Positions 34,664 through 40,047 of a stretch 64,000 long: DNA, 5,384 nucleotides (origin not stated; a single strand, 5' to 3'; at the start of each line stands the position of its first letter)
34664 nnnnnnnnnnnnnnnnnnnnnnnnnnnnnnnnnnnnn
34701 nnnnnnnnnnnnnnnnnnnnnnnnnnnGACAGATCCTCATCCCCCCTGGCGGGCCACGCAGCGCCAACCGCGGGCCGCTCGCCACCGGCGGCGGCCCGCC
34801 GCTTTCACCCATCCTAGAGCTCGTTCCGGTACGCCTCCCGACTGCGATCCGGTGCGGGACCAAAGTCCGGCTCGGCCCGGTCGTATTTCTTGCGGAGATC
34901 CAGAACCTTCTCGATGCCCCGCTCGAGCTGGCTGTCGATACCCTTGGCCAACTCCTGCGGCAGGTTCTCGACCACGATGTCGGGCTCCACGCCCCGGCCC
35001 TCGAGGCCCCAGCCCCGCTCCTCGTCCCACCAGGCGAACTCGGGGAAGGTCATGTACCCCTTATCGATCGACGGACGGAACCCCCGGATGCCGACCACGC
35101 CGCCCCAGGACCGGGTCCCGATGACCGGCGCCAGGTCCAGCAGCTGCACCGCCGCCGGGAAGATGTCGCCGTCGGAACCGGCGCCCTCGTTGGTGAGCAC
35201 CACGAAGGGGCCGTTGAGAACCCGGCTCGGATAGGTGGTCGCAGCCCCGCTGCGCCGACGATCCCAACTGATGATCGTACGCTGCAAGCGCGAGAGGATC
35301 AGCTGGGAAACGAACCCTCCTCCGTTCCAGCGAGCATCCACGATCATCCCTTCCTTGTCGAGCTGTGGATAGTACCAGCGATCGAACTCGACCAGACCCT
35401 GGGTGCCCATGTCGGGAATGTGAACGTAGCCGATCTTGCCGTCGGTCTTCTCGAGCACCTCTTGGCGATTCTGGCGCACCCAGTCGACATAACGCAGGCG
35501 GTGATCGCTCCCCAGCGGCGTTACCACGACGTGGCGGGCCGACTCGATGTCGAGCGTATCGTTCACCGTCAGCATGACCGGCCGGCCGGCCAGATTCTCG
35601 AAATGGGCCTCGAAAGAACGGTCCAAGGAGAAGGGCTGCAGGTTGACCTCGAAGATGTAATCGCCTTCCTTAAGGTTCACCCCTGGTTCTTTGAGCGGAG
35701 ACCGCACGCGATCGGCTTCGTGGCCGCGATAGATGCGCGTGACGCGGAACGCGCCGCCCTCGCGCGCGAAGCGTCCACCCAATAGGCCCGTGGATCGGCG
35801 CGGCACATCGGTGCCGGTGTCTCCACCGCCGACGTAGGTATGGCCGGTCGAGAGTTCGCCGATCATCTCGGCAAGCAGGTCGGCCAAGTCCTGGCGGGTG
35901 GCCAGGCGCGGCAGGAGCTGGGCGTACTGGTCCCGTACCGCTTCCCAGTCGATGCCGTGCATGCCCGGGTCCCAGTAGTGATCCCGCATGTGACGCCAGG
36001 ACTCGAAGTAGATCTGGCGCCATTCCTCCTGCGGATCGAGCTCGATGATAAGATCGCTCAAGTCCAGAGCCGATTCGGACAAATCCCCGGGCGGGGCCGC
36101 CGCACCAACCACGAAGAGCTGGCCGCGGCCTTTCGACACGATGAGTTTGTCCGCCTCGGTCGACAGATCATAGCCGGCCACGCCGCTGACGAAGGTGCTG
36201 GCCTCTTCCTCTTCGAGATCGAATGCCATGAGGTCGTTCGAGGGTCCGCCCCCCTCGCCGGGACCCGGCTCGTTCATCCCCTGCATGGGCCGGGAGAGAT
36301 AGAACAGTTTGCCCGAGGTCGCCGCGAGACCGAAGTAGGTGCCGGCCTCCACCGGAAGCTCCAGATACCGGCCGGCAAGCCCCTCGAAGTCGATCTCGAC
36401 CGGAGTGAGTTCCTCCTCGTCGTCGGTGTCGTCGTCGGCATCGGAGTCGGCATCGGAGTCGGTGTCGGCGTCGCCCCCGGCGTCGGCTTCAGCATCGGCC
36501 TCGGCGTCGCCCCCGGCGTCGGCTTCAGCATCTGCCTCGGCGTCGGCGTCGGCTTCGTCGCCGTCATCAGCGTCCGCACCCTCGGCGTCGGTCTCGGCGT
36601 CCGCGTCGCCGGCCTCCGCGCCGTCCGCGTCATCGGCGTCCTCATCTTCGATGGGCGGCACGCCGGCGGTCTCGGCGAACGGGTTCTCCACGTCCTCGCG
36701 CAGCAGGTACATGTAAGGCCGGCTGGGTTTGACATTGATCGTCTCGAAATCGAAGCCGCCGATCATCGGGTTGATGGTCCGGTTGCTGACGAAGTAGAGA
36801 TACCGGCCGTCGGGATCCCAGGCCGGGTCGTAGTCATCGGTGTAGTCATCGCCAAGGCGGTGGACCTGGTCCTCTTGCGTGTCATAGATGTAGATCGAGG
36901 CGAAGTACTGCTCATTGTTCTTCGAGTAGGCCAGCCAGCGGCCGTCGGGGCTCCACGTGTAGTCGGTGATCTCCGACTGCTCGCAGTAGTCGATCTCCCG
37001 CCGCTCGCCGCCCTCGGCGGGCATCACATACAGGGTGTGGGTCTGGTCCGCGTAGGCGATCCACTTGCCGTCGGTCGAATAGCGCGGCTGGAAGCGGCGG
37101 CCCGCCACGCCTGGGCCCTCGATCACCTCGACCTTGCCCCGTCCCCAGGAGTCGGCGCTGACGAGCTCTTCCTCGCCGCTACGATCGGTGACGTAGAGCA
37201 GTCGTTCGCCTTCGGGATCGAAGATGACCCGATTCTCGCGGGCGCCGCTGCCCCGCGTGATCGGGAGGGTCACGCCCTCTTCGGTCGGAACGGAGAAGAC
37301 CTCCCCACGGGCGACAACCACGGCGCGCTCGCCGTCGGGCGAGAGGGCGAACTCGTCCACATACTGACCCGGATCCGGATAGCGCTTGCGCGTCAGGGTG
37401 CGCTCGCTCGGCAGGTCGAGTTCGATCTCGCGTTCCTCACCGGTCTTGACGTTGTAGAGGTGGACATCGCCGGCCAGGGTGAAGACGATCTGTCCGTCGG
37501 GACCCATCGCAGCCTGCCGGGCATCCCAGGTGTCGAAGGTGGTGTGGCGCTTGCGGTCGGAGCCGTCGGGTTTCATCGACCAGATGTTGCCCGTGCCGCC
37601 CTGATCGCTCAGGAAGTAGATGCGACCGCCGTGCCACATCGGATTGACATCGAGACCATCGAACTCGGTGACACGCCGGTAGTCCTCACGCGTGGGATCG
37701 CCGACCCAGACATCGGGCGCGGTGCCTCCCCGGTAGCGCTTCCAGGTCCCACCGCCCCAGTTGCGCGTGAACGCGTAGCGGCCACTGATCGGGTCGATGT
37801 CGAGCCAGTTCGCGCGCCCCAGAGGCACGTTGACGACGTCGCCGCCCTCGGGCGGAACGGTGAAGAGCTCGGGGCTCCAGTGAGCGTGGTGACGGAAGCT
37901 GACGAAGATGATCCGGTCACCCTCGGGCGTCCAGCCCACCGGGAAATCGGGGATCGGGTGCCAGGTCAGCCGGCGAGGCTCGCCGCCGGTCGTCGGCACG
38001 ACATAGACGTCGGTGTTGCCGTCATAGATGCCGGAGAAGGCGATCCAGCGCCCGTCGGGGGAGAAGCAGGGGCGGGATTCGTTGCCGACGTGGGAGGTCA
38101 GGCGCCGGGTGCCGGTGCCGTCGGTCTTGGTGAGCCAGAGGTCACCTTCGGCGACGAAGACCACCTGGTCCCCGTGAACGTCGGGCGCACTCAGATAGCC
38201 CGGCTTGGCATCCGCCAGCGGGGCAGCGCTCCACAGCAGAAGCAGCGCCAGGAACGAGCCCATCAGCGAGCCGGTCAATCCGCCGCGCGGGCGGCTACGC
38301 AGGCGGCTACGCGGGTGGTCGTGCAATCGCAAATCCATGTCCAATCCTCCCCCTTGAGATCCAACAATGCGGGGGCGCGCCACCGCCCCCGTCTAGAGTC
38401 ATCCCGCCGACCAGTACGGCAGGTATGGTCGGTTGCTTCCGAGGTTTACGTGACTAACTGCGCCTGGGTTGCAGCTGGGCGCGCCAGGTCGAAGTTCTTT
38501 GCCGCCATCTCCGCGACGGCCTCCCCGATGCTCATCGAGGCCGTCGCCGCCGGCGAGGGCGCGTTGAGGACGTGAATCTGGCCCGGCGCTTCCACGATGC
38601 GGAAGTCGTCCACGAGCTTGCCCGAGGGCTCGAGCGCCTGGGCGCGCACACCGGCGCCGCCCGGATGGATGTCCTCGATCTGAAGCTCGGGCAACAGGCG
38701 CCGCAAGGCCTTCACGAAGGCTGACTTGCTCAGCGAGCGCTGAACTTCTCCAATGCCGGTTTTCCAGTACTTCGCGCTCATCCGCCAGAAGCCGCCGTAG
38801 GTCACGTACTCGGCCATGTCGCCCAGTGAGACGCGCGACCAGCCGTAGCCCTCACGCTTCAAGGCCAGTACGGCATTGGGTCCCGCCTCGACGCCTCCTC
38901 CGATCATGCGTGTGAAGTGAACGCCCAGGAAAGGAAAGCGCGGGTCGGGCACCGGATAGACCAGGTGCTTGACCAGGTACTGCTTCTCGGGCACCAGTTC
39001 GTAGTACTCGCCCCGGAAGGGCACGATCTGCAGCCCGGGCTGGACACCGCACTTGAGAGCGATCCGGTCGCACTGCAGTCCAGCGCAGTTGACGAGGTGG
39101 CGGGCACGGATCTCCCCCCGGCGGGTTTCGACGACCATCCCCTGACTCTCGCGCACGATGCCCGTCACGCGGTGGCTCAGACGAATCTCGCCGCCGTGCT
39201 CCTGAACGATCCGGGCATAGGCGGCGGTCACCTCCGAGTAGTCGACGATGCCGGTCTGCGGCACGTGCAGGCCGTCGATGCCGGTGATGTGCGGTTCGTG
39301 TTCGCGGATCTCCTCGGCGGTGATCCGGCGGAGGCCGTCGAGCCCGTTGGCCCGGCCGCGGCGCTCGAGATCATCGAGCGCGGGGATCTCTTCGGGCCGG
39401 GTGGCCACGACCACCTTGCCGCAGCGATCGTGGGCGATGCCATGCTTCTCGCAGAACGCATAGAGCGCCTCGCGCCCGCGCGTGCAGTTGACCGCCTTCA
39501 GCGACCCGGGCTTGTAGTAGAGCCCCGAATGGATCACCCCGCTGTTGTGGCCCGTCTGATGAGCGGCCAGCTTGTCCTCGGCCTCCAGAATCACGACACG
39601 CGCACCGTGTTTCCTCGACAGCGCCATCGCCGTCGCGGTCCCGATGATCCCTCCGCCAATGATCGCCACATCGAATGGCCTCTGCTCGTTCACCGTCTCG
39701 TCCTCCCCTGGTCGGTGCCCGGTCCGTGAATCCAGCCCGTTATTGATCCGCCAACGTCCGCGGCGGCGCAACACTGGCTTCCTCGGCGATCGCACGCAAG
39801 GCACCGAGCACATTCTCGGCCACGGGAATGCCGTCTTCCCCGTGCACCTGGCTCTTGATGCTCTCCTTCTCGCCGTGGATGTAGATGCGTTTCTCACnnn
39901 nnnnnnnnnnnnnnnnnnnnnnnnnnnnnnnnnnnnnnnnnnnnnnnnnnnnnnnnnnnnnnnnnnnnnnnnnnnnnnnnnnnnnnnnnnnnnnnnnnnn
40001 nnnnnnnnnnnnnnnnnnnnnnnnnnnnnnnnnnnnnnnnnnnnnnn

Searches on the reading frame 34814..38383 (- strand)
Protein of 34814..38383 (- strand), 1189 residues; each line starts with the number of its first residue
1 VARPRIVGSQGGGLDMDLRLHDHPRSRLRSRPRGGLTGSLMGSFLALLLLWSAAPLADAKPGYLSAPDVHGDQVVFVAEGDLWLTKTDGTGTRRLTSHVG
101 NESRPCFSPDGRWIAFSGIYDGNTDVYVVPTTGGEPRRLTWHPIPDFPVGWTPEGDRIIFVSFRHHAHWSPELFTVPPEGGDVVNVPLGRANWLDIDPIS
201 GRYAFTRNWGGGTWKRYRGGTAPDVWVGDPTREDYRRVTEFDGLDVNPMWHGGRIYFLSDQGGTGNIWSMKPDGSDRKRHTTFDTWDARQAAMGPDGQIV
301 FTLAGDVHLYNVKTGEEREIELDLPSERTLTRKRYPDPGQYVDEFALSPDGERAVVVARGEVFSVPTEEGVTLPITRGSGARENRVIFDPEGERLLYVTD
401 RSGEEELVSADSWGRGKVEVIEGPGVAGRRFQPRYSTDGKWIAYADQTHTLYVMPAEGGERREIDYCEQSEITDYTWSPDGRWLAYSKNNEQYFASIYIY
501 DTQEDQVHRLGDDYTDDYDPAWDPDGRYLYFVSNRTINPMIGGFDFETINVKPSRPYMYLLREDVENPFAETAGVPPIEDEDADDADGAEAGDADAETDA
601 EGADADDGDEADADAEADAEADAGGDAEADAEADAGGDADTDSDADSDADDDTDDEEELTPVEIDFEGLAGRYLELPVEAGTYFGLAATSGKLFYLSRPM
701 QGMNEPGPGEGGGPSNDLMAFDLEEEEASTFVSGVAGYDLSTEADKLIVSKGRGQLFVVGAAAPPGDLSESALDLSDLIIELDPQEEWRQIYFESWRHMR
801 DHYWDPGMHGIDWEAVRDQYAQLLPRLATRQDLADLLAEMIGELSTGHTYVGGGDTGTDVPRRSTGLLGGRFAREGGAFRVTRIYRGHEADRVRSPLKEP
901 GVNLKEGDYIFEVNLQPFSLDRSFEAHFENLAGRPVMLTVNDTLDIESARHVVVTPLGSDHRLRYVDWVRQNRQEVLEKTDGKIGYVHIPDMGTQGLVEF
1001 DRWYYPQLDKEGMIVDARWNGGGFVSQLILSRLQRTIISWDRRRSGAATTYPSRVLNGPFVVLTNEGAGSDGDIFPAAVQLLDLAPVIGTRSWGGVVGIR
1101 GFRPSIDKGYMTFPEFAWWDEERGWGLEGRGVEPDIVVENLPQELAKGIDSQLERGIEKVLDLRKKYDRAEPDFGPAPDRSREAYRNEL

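Call 19: search_protein_families(library=pfam, proteins=[window:34814-38383:-], max_evalue=0.00001)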
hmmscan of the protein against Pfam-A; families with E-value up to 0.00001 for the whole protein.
window:34814-38383:- (1189 aa): 6 families
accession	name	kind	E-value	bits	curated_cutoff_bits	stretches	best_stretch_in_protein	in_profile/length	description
PF07676.18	PD40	-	3.1e-29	100.7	20.9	2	93-128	2-38/38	WD40-like Beta Propeller Repeat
PF14684.11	Tricorn_C1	-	1.3e-25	89.5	24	1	784-842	1-59/59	Tricorn protease C1 domain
PF03572.23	Peptidase_S41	-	6.4e-24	84.8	24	1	983-1138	1-165/165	Peptidase family S41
PF14685.13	PDZ_Tricorn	-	1.8e-17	63.6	25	1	866-954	1-88/88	Tricorn protease PDZ domain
PF00930.27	DPPIV_N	-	2.8e-10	39.9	22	0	492-535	20-63/354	Dipeptidyl peptidase IV (DPP IV) N-terminal region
PF25174.1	Beta-prop_THOC3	-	1.2e-06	28.2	305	0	430-534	91-191/272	THOC3 beta-propeller domain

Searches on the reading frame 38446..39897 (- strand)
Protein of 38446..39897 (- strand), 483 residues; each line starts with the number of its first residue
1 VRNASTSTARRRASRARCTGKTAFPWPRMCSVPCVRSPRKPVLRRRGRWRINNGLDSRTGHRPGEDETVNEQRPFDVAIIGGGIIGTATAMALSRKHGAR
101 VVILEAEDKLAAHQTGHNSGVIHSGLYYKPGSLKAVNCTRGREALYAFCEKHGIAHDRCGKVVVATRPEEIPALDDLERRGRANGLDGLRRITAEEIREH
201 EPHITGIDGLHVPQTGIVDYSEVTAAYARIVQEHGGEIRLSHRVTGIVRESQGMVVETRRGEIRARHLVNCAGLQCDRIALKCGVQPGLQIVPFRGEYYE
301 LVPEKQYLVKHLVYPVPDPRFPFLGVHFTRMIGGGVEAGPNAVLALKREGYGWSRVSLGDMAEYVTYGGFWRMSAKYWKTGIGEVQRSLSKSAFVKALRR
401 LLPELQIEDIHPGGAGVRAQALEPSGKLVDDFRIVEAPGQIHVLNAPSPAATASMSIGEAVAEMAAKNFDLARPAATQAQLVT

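Call 18: search_protein_families(library=pfam, proteins=[window:38446-39897:-], max_evalue=0.00001)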
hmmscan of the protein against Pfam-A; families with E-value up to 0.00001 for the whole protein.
window:38446-39897:- (483 aa): 3 families
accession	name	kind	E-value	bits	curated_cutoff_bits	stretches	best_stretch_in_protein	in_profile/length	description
PF01266.30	DAO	-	1.4e-62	212.7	27.9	1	76-464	1-353/353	FAD dependent oxidoreductase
PF07992.20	Pyr_redox_2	-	6.7e-08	32.7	26.1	0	71-113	139-179/291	Pyridine nucleotide-disulphide oxidoreductase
PF13738.12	Pyr_redox_3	-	7.5e-06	25.8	30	0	225-273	85-133/305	Pyridine nucleotide-disulphide oxidoreductase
